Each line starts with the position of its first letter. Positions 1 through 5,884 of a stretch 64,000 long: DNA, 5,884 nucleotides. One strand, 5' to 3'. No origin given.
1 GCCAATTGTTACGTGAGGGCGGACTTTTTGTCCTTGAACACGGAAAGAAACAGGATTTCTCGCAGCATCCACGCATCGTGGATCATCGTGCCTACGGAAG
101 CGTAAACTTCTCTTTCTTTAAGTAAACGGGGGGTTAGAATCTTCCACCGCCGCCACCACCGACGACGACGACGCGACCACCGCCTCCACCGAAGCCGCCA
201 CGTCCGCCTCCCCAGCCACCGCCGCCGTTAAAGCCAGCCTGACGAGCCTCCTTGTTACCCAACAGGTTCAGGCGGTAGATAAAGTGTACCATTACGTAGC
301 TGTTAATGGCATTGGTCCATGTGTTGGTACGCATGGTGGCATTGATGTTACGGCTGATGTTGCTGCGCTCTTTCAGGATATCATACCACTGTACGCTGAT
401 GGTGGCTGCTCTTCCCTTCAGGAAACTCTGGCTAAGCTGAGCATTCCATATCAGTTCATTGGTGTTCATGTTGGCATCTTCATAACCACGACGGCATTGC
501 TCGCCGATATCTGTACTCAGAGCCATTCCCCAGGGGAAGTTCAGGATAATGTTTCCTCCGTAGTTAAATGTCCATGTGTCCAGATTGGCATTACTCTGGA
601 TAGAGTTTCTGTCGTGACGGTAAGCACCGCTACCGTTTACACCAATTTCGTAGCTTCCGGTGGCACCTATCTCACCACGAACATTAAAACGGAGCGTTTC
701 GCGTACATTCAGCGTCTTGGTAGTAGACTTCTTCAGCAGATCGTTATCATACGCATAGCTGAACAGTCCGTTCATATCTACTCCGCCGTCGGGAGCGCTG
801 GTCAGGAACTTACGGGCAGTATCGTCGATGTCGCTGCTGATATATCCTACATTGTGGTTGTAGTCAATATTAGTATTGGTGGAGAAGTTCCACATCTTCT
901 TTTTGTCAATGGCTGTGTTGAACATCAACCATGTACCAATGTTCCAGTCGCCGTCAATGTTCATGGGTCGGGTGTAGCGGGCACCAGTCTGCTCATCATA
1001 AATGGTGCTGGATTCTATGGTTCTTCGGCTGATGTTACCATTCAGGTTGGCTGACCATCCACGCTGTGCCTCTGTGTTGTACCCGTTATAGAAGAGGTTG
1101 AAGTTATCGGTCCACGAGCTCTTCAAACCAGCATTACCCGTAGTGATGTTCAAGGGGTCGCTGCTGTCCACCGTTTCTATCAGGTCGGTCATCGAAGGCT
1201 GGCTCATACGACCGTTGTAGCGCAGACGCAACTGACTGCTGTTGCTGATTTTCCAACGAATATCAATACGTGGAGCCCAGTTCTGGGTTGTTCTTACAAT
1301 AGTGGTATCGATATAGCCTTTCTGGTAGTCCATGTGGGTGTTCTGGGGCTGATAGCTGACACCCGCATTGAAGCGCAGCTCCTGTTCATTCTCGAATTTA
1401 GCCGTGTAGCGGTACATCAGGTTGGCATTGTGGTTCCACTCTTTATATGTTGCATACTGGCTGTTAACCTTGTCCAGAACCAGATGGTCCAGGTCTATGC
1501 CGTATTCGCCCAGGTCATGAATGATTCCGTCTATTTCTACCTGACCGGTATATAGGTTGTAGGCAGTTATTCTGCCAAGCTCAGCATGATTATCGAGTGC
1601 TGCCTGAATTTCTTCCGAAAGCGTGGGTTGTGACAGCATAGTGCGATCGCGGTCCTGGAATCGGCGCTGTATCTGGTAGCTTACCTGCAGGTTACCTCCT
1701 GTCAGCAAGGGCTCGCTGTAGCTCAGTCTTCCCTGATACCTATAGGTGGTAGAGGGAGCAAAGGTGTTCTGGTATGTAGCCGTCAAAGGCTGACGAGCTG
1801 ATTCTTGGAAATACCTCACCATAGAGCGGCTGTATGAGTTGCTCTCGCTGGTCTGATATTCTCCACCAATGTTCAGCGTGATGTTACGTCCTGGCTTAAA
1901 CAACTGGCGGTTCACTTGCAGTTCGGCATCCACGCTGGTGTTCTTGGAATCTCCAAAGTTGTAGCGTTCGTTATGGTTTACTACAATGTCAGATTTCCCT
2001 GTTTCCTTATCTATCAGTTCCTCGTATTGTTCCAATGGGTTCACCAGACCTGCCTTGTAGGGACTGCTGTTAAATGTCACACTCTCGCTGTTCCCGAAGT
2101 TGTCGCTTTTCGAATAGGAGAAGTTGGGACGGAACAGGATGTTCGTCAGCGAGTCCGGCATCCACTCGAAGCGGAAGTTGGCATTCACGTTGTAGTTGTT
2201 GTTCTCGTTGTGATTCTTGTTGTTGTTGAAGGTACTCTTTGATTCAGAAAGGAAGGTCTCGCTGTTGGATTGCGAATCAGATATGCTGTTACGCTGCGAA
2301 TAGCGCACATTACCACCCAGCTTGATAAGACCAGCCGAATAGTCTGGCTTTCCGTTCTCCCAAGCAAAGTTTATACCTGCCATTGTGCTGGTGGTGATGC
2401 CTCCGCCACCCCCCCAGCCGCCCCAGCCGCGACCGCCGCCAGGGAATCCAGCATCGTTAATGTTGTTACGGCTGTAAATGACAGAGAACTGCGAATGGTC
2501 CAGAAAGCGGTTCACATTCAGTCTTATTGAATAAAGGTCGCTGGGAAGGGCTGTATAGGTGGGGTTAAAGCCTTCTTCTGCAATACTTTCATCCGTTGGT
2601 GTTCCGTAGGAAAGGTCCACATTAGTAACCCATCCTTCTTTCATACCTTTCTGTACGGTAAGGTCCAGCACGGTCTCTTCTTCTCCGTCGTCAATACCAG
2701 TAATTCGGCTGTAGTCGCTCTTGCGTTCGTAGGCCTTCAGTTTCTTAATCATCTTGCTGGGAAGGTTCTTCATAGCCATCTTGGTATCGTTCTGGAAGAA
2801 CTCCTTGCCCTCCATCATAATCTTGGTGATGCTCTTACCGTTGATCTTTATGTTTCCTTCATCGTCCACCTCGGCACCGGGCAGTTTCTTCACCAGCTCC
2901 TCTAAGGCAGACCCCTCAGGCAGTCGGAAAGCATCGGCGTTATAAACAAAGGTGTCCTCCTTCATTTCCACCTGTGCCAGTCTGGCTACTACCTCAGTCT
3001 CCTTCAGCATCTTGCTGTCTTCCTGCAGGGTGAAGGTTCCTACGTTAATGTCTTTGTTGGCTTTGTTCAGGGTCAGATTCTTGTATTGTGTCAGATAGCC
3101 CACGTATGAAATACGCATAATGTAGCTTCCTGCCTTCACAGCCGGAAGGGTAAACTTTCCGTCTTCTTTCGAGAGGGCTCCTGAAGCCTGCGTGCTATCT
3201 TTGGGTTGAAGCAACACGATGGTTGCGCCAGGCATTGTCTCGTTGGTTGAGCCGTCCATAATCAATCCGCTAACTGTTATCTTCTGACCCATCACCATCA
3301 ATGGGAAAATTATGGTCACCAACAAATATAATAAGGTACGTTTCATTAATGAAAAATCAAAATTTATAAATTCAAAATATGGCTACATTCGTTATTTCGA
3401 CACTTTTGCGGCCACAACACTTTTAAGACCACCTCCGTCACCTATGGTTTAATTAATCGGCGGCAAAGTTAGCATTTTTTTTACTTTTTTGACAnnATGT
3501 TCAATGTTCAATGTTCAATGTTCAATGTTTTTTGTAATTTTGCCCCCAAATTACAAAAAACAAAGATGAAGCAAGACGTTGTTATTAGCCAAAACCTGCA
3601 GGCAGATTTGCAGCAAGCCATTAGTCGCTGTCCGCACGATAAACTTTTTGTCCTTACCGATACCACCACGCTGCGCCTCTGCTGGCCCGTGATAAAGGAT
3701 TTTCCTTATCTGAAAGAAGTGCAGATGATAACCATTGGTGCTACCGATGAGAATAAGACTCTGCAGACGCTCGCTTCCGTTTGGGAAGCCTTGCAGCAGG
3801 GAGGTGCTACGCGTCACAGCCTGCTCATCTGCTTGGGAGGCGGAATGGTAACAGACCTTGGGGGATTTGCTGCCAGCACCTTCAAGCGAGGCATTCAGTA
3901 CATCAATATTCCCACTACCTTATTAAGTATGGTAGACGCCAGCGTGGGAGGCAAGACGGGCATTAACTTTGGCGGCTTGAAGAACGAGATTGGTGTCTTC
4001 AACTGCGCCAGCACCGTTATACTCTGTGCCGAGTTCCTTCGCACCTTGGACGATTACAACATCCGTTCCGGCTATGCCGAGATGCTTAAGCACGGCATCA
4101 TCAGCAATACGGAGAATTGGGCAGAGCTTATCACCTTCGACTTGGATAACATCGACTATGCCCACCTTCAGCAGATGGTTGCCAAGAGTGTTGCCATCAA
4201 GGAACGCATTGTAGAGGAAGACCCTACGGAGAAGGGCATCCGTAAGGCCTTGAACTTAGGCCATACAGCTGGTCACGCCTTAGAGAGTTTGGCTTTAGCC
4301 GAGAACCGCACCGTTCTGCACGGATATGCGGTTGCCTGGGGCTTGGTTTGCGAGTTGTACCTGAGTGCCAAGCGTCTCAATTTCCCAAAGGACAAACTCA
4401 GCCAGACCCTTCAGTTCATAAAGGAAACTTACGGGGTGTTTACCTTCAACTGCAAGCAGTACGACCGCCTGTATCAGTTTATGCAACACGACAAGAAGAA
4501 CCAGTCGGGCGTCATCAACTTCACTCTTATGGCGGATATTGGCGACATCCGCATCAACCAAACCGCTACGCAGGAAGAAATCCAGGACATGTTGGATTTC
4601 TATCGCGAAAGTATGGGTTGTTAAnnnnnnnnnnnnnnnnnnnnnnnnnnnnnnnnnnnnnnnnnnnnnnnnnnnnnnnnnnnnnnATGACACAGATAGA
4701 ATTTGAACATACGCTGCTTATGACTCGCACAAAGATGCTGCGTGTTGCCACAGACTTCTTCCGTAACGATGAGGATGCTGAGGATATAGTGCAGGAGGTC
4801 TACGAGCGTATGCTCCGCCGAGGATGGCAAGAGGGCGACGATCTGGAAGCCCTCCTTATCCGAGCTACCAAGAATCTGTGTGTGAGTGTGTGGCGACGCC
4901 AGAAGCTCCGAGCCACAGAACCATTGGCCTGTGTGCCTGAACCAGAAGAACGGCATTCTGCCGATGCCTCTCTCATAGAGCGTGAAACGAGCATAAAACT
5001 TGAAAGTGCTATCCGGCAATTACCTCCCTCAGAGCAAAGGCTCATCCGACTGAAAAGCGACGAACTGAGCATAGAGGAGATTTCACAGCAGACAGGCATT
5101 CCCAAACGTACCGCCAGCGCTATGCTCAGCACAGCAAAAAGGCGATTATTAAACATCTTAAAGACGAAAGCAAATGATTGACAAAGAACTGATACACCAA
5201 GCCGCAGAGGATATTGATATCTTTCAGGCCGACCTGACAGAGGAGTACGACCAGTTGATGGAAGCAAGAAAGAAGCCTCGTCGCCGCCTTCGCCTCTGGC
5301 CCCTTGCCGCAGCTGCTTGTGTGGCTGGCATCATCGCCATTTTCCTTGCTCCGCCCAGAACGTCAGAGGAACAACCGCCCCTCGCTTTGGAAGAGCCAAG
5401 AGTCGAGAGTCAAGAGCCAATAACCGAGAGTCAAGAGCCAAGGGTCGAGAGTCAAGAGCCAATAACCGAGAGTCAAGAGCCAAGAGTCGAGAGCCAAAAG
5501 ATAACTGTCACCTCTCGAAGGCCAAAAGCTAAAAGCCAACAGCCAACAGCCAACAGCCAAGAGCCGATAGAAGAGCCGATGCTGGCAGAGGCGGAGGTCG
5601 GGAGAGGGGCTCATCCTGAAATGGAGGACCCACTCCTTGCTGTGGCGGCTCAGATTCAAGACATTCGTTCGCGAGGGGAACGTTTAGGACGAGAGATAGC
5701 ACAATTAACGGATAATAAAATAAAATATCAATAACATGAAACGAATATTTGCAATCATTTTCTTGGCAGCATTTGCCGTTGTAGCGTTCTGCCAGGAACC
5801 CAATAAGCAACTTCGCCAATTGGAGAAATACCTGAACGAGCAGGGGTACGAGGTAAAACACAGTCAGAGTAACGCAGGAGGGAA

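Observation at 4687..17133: Triplicated three-gene cassette: ECF sigma, a non-canonical single-pass anti-sigma-like protein and a secreted ~390-aa protein of unknown family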

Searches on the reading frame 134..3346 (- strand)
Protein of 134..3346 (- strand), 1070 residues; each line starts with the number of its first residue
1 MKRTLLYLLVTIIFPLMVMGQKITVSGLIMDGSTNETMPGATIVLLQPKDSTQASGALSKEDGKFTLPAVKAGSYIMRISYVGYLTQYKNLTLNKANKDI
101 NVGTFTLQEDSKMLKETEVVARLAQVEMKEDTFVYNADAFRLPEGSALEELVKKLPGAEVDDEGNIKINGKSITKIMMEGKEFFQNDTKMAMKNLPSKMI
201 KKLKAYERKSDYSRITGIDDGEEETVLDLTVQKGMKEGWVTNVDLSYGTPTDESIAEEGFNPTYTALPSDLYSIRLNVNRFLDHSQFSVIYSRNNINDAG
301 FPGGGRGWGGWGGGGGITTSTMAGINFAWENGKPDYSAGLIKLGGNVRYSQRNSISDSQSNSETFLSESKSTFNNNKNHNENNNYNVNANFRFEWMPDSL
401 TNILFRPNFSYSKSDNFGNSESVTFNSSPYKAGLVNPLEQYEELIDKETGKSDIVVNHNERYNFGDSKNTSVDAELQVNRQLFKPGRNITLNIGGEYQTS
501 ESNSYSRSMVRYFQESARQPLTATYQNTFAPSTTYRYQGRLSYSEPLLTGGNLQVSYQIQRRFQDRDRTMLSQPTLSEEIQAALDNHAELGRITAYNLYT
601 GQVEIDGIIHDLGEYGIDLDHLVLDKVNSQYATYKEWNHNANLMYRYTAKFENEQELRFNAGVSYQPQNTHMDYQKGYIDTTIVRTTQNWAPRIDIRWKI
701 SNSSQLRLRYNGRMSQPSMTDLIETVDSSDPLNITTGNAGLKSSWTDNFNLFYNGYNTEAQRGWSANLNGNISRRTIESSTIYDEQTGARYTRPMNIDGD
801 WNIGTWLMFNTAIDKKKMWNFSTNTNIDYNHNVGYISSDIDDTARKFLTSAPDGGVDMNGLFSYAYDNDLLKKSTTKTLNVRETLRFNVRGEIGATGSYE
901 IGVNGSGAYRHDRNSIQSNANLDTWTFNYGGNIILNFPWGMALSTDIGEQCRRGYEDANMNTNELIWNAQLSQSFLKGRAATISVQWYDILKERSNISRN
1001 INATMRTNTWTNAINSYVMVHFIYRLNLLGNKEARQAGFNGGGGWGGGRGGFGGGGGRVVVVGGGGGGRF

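Call 42: search_protein_families(library=pfam, proteins=[window:134-3346:-], max_evalue=0.00001)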
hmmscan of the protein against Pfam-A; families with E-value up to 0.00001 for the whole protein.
window:134-3346:- (1070 aa): 3 families
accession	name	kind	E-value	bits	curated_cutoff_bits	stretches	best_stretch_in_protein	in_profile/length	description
PF14905.12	OMP_b-brl_3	-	6.7e-24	85.1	27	1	622-834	98-299/408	Outer membrane protein beta-barrel family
PF13715.12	CarbopepD_reg_2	-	4.9e-13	49.3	32.2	1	25-117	1-86/88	CarboxypepD_reg-like domain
PF13620.12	CarboxypepD_reg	-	1.5e-12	48.1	32.3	1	24-107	1-81/82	Carboxypeptidase regulatory-like domain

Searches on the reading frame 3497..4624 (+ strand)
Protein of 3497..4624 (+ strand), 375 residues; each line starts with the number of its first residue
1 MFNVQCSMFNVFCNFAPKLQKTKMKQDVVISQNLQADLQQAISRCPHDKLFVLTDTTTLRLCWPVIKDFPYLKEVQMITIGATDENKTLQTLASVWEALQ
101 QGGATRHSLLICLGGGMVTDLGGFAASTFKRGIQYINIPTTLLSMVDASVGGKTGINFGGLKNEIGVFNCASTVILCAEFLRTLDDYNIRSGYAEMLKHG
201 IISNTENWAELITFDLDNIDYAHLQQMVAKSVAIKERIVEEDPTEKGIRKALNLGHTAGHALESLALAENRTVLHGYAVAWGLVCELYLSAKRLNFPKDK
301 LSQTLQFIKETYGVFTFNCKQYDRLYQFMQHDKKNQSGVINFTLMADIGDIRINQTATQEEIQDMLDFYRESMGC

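Call 42: search_protein_families(library=pfam, proteins=[window:3497-4624:+], max_evalue=0.00001)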
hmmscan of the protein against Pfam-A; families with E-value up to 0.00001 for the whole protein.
window:3497-4624:+ (375 aa): 3 families
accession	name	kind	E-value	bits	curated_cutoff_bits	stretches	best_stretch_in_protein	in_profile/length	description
PF01761.26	DHQ_synthase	-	7.1e-40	135.7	24.2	1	78-190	2-114/115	3-dehydroquinate synthase N-terminal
PF24621.2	DHQS_C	-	8.7e-39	133.2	27.6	1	192-335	1-144/144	3-dehydroquinate synthase C-terminal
PF13685.12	Fe-ADH_2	-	1.4e-06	28.8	28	1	29-142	1-108/149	Iron-containing alcohol dehydrogenase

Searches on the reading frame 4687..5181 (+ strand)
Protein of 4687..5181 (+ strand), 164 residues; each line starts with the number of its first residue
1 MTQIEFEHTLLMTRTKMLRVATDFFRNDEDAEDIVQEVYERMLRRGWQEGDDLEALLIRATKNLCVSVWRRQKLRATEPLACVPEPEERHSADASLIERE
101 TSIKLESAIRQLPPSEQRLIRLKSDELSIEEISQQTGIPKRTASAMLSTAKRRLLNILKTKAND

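Call 4: search_protein_families(library=pfam, proteins=[window:4687-5181:+], max_evalue=1)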
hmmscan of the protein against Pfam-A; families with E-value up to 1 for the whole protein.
window:4687-5181:+ (164 aa): 8 families
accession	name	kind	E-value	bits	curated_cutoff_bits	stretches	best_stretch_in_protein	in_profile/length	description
PF08281.18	Sigma70_r4_2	-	1.2e-08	34.9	25.7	1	104-154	3-54/54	Sigma-70, region 4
PF04542.20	Sigma70_r2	-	8.4e-08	32.3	24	1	16-73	8-69/71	Sigma-70 region 2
PF04545.22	Sigma70_r4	-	0.0029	17.5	24.1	1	108-154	1-48/50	Sigma-70, region 4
PF09339.16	HTH_IclR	-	0.0042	17.3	22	1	124-149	16-41/52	IclR helix-turn-helix domain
PF04967.18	HTH_10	-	0.025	14.8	23.1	1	128-155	25-52/53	HTH DNA binding domain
PF13384.12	HTH_23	-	0.026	14.8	24.6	1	118-147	9-38/50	Homeodomain-like domain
PF19889.5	DUF6362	-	0.045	14.5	31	1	109-147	53-91/98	Domain of unknown function (DUF6362)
PF18289.6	HU-CCDC81_euk_2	-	0.11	13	26.1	1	126-162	4-40/75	CCDC81 eukaryotic HU domain 2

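Call 5: search_protein_families(library=ncbifam, proteins=[window:4687-5181:+], max_evalue=1)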
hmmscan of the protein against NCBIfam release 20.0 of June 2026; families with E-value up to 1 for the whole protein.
window:4687-5181:+ (164 aa): 66 families (the best 25 are shown)
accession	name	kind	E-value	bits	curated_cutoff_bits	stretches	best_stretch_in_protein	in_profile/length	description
NF058625.1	sigma_PG0214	equivalog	2.3e-27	95.7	130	1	1-162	1-165/170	GFO_1088 family ECF-type sigma factor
TIGR02937.1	sigma70-ECF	superfamily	3.5e-19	69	42.9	1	14-157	11-164/165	sigma-70 family RNA polymerase sigma factor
TIGR02985.1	Sig70_bacteroi1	subfamily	5.4e-17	62.5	126.4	1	6-154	3-158/162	RNA polymerase sigma-70 factor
NF009166.1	PRK12513.1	equivalog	8.7e-16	58.2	206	1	6-160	24-188/193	RNA polymerase sigma factor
TIGR02983.1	SigE-fam_strep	subfamily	2.4e-14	53.5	141.55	1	2-159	4-159/162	SigE family RNA polymerase sigma factor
NF004113.0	PRK05602.1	equivalog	2.3e-12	46.9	208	1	15-162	56-205/211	RNA polymerase sigma factor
NF007225.0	PRK09643.1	equivalog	4.5e-11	42.8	190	1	6-161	29-185/204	RNA polymerase sigma factor SigM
NF009179.0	PRK12527.1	equivalog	7e-11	42.4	162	1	25-143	16-138/159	RNA polymerase sigma factor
NF009176.0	PRK12524.1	equivalog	1.1e-10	41.6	264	1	15-161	37-187/196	RNA polymerase sigma factor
TIGR02952.1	Sig70_famx2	equivalog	1.9e-10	40.9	206.45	1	29-152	36-164/170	ECF subfamily RNA polymerase sigma factor, BldN family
NF006930.0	PRK09415.1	subfamily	3.1e-10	40.2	198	1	15-160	27-177/179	RNA polymerase factor sigma C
NF008888.0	PRK11922.1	equivalog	1.2e-09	38.1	204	1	14-159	40-197/231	RNA polymerase sigma factor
NF009190.0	PRK12538.1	equivalog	3.3e-09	36.8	303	1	20-155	79-216/233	RNA polymerase sigma factor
NF009168.0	PRK12515.1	subfamily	1.4e-08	34.5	236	1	14-161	32-182/189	RNA polymerase sigma factor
NF007229.0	PRK09647.1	equivalog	1.8e-08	34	265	1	16-162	56-206/220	RNA polymerase sigma factor SigE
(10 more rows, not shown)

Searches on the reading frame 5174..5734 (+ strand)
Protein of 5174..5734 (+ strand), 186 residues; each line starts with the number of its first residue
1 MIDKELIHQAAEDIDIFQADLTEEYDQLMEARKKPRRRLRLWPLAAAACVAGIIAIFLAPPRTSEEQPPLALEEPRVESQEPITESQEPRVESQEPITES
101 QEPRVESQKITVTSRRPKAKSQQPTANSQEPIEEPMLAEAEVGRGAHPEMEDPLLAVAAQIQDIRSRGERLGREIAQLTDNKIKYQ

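Call 4: search_protein_families(library=pfam, proteins=[window:5174-5734:+], max_evalue=1)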
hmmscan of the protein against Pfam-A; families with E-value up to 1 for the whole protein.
window:5174-5734:+ (186 aa): 2 families
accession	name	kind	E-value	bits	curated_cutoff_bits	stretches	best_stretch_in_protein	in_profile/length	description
PF13567.11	DUF4131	-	0.02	15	31.6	1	34-120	25-116/165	Domain of unknown function (DUF4131)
PF20656.2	MS_N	-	0.14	12.1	23.5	1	11-39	22-50/64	Malate synthase, N-terminal domain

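Call 5: search_protein_families(library=ncbifam, proteins=[window:5174-5734:+], max_evalue=1)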
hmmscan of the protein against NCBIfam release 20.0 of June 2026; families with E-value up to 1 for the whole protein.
window:5174-5734:+ (186 aa): 4 families
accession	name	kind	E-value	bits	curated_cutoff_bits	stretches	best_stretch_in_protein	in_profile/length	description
NF040486.1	SrfA_fam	subfamily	0.0063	16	150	1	10-131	192-316/438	SrfA family protein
NF038083.1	CU044_5270_fam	subfamily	0.0065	16.3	100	1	29-74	13-68/284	CU044_5270 family protein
NF006435.1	PRK08724.1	equivalog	0.047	12.4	580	1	70-149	211-289/672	flagellar filament capping protein FliD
NF042915.1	MAB_1171c_fam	subfamily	0.089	11.8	100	1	33-66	88-121/362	MAB_1171c family putative transporter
